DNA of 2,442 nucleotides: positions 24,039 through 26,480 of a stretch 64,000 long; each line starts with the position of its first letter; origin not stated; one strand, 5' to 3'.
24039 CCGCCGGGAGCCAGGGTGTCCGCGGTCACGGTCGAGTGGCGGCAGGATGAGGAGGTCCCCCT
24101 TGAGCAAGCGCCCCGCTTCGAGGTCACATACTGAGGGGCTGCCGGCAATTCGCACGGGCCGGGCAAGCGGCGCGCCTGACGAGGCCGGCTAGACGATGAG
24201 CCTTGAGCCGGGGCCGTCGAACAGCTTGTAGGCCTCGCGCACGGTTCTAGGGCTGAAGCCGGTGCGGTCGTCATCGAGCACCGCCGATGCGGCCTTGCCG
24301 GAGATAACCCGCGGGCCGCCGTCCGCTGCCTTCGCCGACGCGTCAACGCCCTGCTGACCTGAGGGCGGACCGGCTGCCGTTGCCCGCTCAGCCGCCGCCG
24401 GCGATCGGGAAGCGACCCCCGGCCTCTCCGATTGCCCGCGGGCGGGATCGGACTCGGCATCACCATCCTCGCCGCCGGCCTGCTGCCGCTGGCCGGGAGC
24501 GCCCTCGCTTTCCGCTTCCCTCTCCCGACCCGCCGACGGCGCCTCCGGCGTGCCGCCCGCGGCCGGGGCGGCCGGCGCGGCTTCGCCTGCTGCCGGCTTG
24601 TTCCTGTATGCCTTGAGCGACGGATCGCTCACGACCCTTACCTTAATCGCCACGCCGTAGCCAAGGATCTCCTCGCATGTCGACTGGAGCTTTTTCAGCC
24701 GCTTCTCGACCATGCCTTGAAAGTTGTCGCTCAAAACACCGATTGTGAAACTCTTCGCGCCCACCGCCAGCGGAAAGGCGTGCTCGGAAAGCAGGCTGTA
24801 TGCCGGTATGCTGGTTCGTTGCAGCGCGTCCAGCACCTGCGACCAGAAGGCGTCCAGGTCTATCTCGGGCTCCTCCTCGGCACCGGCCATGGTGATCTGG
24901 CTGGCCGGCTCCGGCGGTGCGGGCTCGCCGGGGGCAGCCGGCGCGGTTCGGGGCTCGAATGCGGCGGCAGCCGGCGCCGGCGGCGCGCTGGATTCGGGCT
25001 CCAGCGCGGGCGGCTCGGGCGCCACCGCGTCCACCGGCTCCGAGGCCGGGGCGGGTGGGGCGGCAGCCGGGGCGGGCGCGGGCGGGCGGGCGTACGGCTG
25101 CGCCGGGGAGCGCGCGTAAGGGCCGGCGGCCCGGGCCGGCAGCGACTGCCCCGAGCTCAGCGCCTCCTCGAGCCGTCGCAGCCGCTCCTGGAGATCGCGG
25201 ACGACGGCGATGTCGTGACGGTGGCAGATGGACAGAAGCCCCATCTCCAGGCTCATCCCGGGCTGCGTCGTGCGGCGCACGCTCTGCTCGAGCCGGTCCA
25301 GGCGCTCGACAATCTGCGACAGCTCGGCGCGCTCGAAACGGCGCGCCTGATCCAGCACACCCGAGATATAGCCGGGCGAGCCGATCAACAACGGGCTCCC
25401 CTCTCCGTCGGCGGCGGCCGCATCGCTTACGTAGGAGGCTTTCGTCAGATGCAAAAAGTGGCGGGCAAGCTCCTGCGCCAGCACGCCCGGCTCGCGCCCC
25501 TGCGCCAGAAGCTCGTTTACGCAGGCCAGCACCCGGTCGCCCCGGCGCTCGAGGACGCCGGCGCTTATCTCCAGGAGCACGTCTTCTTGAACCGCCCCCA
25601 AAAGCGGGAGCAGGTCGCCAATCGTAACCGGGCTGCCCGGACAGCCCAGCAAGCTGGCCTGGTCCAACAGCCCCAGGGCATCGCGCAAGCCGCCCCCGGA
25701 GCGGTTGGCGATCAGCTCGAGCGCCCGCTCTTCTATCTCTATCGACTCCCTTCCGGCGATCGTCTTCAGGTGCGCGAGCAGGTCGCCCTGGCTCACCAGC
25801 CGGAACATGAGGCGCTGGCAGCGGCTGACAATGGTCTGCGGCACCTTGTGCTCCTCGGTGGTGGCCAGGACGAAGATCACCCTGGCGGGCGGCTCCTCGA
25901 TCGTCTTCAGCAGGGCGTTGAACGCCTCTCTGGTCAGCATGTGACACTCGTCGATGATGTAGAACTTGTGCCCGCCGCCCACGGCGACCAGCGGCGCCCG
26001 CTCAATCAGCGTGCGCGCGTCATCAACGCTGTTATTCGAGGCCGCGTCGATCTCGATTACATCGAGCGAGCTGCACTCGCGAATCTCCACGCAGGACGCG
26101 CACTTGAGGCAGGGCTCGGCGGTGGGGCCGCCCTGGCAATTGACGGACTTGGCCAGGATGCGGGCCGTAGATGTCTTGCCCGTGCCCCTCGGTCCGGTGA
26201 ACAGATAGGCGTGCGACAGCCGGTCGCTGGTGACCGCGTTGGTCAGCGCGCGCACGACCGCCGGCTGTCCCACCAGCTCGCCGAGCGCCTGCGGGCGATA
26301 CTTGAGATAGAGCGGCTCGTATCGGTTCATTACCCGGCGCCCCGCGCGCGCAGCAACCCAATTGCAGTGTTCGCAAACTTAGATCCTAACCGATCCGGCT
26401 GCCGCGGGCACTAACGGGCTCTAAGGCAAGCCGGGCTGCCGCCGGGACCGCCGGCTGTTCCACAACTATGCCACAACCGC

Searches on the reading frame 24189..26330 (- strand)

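Call 60: search_protein_families(library=pfam, proteins=[window:24189-26330:-], max_evalue=0.0001)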
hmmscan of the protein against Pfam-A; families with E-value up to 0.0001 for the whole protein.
window:24189-26330:- (713 aa): 8 families
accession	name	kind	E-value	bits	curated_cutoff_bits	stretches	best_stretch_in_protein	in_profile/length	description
PF13177.12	DNA_pol3_delta2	-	4.5e-43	147.5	27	1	21-177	1-158/161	DNA polymerase III, delta subunit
PF00004.35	AAA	-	2e-11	44.9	21.2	1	43-175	2-127/131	ATPase family associated with various cellular activities (AAA)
PF22608.2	DNAX_ATPase_lid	-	7e-11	42.2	27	1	186-225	4-43/49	DNA polymerase III clamp loader subunit, ATPase lid domain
PF21694.2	DNA_pol3_delta_C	-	3.3e-07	30.8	27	1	255-366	7-119/121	DNA polymerase III delta subunit, C-terminal domain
PF13604.12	AAA_30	-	3.3e-07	30.6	27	1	28-154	9-122/191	AAA domain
PF12169.13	DNA_pol3_gamma3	-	3.4e-06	27.3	24.4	1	243-376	9-135/143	DNA polymerase III subunits gamma and tau domain III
PF05496.18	RuvB_N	-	8.4e-06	26.1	27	1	12-78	2-72/159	Holliday junction DNA helicase RuvB P-loop domain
PF13401.12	AAA_22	-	1.4e-05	25.8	27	0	42-158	8-123/130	AAA domain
